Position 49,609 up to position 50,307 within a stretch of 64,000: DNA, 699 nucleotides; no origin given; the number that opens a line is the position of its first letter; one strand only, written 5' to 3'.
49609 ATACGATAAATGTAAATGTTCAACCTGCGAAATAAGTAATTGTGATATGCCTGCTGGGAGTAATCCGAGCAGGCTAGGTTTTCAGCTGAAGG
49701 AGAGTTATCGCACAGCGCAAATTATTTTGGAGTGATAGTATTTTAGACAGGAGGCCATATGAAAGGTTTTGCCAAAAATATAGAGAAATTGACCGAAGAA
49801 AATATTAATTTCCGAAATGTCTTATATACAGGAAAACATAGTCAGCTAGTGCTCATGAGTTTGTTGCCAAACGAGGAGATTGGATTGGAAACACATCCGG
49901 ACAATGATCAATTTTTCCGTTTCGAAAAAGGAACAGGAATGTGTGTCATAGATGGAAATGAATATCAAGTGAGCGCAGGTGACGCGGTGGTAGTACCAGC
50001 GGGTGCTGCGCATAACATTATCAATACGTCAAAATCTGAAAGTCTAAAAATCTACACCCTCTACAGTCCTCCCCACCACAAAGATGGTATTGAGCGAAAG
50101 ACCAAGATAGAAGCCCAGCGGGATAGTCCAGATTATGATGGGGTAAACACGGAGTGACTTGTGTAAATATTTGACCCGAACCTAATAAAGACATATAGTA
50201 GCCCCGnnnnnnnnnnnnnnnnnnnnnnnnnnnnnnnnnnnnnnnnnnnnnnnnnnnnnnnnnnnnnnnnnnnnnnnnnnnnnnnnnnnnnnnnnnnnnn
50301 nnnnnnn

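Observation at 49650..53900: Accessory-like stretch of ten small genes with little recognisable function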

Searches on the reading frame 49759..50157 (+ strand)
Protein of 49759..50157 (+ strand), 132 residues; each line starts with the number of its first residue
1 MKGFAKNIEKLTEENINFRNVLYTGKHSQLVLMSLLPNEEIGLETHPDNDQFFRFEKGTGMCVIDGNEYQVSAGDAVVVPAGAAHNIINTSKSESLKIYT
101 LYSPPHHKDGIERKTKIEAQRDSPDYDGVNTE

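Call 3: search_protein_families(library=pfam, max_evalue=0.1, proteins=[window:49759-50157:+])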
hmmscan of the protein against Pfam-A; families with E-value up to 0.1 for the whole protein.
window:49759-50157:+ (132 aa): 7 families
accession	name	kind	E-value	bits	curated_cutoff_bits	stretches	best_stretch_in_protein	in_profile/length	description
PF07883.17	Cupin_2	-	5.9e-16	58.4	27.2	1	32-99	2-67/70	Cupin domain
PF02311.25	AraC_binding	-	4.5e-05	23.6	21.1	1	54-105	28-78/135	AraC-like ligand binding domain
PF00190.28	Cupin_1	-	4.8e-05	23.4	22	1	42-109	47-121/151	Cupin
PF05899.18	Cupin_3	-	0.0035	17.5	23.5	1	47-83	23-60/74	EutQ-like cupin domain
PF01050.24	MannoseP_isomer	-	0.0041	17.7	23.6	1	21-93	21-93/116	Mannose-6-phosphate isomerase C-terminal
PF11699.14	CENP-C_C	-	0.0088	16.7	29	1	52-95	36-79/85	Mif2/CENP-C like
PF12852.13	Cupin_6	-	0.033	14.4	26.7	1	56-110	41-97/183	Cupin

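Call 4: search_protein_families(library=ncbifam, max_evalue=0.1, proteins=[window:49759-50157:+])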
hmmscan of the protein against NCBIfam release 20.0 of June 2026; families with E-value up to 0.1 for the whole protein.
window:49759-50157:+ (132 aa): 6 families
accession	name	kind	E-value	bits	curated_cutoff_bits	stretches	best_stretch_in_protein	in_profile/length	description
NF049978.1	AminoSalDhMabB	equivalog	0.00045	19.7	650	1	57-111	277-330/351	5-aminosalicylate 1,2-dioxygenase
TIGR03404.1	bicupin_oxalic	subfamily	0.011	14.8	254.2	1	43-109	260-330/367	bicupin, oxalate decarboxylase family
NF007408.0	PRK09943.1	equivalog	0.032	13.8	211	1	59-93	138-172/185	HTH-type transcriptional regulator PuuR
NF002091.1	PRK00924.1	equivalog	0.035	13.5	250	1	58-118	84-144/277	5-dehydro-4-deoxy-D-glucuronate isomerase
TIGR01479.1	GMP_PMI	equivalog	0.083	11.7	372.95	1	21-92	368-439/467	mannose-1-phosphate guanylyltransferase/mannose-6-phosphate isomerase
TIGR03413.1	GSH_gloB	equivalog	0.095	12.1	200.8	0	74-120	20-66/248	hydroxyacylglutathione hydrolase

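Call 8: search_protein_families(library=padloc, max_evalue=0.1, proteins=[window:49759-50157:+])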
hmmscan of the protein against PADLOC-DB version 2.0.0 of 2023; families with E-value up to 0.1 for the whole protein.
window:49759-50157:+ (132 aa): 0 families

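Call 9: search_protein_families(library=phrogs, max_evalue=0.1, proteins=[window:49759-50157:+])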
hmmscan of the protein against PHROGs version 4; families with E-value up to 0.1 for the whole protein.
window:49759-50157:+ (132 aa): 2 families
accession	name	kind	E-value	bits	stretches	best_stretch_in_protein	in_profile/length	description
phrog_13536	-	unknown function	7.2e-26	92.3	1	2-120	58-181/189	-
phrog_31723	-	unknown function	0.0095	17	1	14-95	23-105/123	-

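Call 14: list_cluster_members(proteins=[window:49759-50157:+, window:50207-50548:+, window:50565-50942:+, window:51008-51361:+, window:51366-51926:+, window:51973-52359:+, window:52370-52600:+, window:52703-53092:-, window:53151-53606:+, window:53611-53841:+])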
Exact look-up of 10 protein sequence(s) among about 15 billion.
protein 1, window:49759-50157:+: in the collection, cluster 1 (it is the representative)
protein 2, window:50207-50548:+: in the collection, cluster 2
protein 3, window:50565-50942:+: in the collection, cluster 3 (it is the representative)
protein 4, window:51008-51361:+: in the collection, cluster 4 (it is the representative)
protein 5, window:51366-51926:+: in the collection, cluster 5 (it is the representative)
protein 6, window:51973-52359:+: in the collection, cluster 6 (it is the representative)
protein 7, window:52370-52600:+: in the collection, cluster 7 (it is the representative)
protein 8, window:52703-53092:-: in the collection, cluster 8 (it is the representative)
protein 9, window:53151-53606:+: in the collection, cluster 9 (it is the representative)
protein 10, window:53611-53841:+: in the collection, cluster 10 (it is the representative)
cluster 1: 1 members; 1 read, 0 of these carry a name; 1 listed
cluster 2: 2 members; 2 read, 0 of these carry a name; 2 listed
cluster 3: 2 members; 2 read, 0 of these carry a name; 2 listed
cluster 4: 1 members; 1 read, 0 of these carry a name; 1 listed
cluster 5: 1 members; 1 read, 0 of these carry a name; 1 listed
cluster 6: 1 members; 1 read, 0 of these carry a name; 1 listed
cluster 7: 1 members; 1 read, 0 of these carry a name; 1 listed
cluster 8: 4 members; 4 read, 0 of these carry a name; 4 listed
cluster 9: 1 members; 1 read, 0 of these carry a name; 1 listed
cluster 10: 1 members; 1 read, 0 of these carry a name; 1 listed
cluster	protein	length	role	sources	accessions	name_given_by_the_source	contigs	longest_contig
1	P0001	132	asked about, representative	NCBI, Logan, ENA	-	-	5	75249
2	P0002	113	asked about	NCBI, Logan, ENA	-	-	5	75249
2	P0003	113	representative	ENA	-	-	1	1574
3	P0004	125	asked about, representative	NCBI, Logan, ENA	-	-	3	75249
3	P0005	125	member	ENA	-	-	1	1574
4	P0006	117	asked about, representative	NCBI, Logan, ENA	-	-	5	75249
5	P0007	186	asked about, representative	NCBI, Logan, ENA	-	-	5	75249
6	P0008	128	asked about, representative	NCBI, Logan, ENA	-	-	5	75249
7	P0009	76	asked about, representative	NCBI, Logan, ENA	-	-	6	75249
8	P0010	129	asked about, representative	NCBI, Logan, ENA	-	-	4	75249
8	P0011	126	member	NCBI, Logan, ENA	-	-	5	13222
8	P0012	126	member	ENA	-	-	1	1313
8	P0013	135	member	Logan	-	-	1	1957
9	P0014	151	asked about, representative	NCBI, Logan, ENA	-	-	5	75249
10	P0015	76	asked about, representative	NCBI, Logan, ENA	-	-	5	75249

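Call 15: find_encoding_contigs(protein=P0011, flank=10000, max_places=6)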
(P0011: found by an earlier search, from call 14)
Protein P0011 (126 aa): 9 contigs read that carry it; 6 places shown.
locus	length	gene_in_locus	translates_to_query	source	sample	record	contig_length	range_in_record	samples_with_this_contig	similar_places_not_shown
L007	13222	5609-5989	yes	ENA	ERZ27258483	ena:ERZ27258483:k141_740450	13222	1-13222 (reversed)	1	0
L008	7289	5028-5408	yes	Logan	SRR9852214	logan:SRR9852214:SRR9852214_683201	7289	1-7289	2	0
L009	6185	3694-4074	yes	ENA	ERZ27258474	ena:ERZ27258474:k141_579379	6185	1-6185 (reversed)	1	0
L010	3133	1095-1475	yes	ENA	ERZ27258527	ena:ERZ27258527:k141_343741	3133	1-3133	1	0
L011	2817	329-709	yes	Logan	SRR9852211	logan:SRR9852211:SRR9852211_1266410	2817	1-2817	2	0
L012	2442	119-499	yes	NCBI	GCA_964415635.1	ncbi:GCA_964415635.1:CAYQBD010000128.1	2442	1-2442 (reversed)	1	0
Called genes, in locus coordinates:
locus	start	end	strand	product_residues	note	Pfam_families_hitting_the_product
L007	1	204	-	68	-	?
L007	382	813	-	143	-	-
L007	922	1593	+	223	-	-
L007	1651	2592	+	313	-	PF01048:PNP_UDP_1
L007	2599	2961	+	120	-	-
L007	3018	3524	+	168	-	-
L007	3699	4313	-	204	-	PF00156:Pribosyltran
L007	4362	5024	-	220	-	PF00702:Hydrolase, PF13419:HAD_2, PF13242:Hydrolase_like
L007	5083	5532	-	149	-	-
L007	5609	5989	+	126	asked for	-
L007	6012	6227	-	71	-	-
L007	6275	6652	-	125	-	-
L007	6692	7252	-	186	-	-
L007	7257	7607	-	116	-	-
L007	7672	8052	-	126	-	-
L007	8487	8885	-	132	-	PF07883:Cupin_2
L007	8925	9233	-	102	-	-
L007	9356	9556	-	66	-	-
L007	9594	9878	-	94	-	-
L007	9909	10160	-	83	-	PF04226:Transgly_assoc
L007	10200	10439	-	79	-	-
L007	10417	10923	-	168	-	-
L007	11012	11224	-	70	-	-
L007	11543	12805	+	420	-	-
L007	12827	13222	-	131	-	?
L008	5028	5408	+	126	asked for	-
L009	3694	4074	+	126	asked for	-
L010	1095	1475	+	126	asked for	-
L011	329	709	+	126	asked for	-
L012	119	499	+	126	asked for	-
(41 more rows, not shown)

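Call 20: find_related_loci(query=A1, collection=genome_contigs, flank=10000)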
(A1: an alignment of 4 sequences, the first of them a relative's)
Query A1 (129 aa) in genome_contigs; peptide patterns used: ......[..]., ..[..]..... (x = any residue, [..] = any of these).
27 stretches matched a pattern, but none encodes a relative of the query by tblastn (E <= 1e-3).

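Call 21: find_homologous_proteins(query=P0010, max_evalue=0.01)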
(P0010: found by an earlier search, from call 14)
Query P0010 (129 aa): 3 proteins with E <= 0.01 among 6 candidates.
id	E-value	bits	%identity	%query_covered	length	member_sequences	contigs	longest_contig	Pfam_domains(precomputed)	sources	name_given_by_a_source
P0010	3.6e-85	301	100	100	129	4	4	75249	-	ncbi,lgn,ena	-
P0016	2.1e-58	214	70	98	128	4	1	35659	-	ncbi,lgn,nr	ncbi:hypothetical protein KJZ67_01575 [Patescibacteria group bacterium]|nr:hypothetical protein [Pat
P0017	7.7e-44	167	67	89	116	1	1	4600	-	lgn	-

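Call 22: find_encoding_contigs(protein=P0016, flank=10000, max_places=3)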
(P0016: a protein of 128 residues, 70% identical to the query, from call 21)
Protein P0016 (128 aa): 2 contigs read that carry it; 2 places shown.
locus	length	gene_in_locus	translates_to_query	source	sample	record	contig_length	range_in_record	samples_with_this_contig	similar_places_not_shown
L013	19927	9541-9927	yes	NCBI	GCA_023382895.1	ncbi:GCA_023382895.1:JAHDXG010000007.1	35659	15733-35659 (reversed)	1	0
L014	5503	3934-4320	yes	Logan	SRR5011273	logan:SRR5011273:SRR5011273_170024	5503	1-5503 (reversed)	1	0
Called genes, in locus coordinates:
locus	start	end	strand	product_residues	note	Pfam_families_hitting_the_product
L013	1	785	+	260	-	PF01855:POR_N, PF02780:Transketolase_C, PF17147:PFOR_II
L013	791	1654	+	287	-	PF02775:TPP_enzyme_C, PF12367:PFO_beta_C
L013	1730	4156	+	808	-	PF02190:LON_substr_bdg, PF00004:AAA, PF07728:AAA_5 (weak), PF22667:Lon_lid, PF05362:Lon_C, PF13541:ChlI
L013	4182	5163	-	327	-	PF13354:Beta-lactamase2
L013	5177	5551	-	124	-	-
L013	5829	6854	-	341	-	PF01156:IU_nuc_hydro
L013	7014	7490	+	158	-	-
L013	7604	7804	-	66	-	PF04024:PspC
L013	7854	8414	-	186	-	-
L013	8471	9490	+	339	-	PF09243:Rsm22, PF13649:Methyltransf_25 (weak)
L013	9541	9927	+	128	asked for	-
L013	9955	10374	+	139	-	PF00892:EamA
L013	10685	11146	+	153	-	PF03449:GreA_GreB_N, PF01272:GreA_GreB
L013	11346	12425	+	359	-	-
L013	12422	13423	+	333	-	PF00850:Hist_deacetyl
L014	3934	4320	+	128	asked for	-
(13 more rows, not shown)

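Call 23: find_encoding_contigs(protein=P0017, flank=10000, max_places=3)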
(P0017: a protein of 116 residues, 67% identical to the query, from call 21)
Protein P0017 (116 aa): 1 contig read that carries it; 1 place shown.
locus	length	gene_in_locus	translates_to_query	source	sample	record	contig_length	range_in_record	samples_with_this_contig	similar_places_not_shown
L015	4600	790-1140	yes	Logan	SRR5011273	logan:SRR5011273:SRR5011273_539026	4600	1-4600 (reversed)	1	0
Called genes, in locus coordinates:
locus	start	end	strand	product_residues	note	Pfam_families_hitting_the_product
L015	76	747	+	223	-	-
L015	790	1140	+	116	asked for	-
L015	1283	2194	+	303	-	PF09243:Rsm22, PF13847:Methyltransf_31 (weak), PF08242:Methyltransf_12 (weak), PF13649:Methyltransf_25 (weak)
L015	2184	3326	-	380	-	PF06414:Zeta_toxin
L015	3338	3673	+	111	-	-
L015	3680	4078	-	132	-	-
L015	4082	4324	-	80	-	-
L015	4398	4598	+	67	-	?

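Call 27: find_encoding_contigs(protein=P0003, flank=10000, max_places=4)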
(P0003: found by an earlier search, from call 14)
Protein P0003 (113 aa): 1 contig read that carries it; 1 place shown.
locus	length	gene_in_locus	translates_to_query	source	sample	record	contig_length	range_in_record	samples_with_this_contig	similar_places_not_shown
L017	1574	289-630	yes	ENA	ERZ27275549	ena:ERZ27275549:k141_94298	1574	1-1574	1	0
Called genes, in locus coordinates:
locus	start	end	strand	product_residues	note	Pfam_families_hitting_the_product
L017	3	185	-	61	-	?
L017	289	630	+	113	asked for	-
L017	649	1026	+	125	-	-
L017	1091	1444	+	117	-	-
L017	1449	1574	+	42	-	?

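Call 57: find_related_loci(query=A6, collection=viral_contigs, flank=5000)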
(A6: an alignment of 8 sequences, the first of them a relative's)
Query A6 (125 aa) in viral_contigs; peptide patterns used: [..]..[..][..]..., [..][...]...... (x = any residue, [..] = any of these).
26 stretches matched a pattern, but none encodes a relative of the query by tblastn (E <= 1e-3).

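Call 58: find_related_loci(query=A5, collection=viral_contigs, flank=5000)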
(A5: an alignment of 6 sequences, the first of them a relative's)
Query A5 (129 aa) in viral_contigs; peptide patterns used: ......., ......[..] (x = any residue, [..] = any of these).
12 stretches matched a pattern, but none encodes a relative of the query by tblastn (E <= 1e-3).

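Call 59: find_related_loci(query=A5, collection=metagenome_contigs, flank=6000)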
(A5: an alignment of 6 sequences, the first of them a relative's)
Query A5 (129 aa) in metagenome_contigs; peptide patterns used: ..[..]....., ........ (x = any residue, [..] = any of these).
40 stretches matched a pattern, but none encodes a relative of the query by tblastn (E <= 1e-3).

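Call 67: predict_structure(alignment_id=A5)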
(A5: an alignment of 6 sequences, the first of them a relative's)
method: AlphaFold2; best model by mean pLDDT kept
length: 129 residues; sequences in the alignment: 6
mean_pLDDT: 57.6   pTM: 0.58
mean pLDDT of the five models: 57.6, 55.5, 53.4, 52.5, 52.4
residues with pLDDT >= 90: 4; 70-90: 45; 50-70: 16; < 50: 64
segments of 3 or more residues with pLDDT < 50: 1-53, 93-100
pLDDT, mean of each block of 10 residues (from residue 1): 36 37 40 39 39 52 77 78 86 45 80 75 67
secondary structure, 60 per line:
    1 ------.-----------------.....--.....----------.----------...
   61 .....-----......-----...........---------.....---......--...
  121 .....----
elements in order: E25-29 E32-36 H58-65 E71-76 E82-92 E102-106 E110-115 E118-125

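Call 72: search_protein_families(library=pfam, max_evalue=0.01, proteins=[L007:6012-6227:-, L007:8925-9233:-])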
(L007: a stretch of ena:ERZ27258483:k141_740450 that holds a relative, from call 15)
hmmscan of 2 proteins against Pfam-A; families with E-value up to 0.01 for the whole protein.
L007:6012-6227:- (71 aa): 0 families

L007:8925-9233:- (102 aa): 0 families

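Call 74: predict_structure(alignment_id=A6)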
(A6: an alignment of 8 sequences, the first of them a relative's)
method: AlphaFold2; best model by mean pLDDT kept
length: 125 residues; sequences in the alignment: 8
mean_pLDDT: 74.9   pTM: 0.69
mean pLDDT of the five models: 74.9, 73.7, 72.0, 67.0, 66.7
residues with pLDDT >= 90: 13; 70-90: 75; 50-70: 19; < 50: 18
segments of 3 or more residues with pLDDT < 50: 110-125
pLDDT, mean of each block of 10 residues (from residue 1): 52 74 88 84 83 85 73 84 85 89 77 45 39
secondary structure, 60 per line:
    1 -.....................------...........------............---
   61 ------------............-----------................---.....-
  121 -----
elements in order: H2-22 H29-39 H46-57 H73-84 H96-111 H115-119

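Call 82: search_solved_structures(query=window:49759-50157:+, max_evalue=0.001)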
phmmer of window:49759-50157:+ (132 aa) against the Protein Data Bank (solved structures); distinct sequences matched with E-value up to 0.001: 11.
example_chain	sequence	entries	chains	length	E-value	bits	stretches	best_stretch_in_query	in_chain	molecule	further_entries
2oa2_A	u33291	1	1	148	2.3e-23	85.7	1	3-119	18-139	BH2720 protein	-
3h50_A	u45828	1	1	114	7e-07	32.4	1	16-107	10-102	Tetracenomycin polyketide synthesis protein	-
2gu9_A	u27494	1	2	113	7.4e-07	32.3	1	17-107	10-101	tetracenomycin polyketide synthesis protein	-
3rns_A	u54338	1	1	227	5.8e-06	29.4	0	25-87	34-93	Cupin 2 conserved barrel domain protein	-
1y3t_A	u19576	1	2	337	4e-05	26.7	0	23-103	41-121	Hypothetical protein yxaG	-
2h0v_A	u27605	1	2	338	4.1e-05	26.7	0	23-103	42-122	Quercetin 2,3-dioxygenase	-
1uik_A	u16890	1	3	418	5.7e-05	26.2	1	37-107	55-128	alpha prime subunit of beta-conglycinin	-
3bu7_A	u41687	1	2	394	5.8e-05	26.2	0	24-101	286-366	Gentisate 1,2-dioxygenase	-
8hfb_A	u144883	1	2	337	0.00024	24.2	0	23-103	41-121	Quercetin 2,3-dioxygenase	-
7u1j_A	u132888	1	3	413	0.00054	23.1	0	62-105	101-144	Convicilin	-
1o4t_A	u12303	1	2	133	0.00068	22.8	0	30-94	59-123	putative oxalate decarboxylase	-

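Call 97: search_solved_structures(query=A5, max_evalue=1)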
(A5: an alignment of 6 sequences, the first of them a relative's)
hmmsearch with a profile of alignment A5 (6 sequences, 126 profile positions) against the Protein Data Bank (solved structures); distinct sequences matched with E-value up to 1: 0.
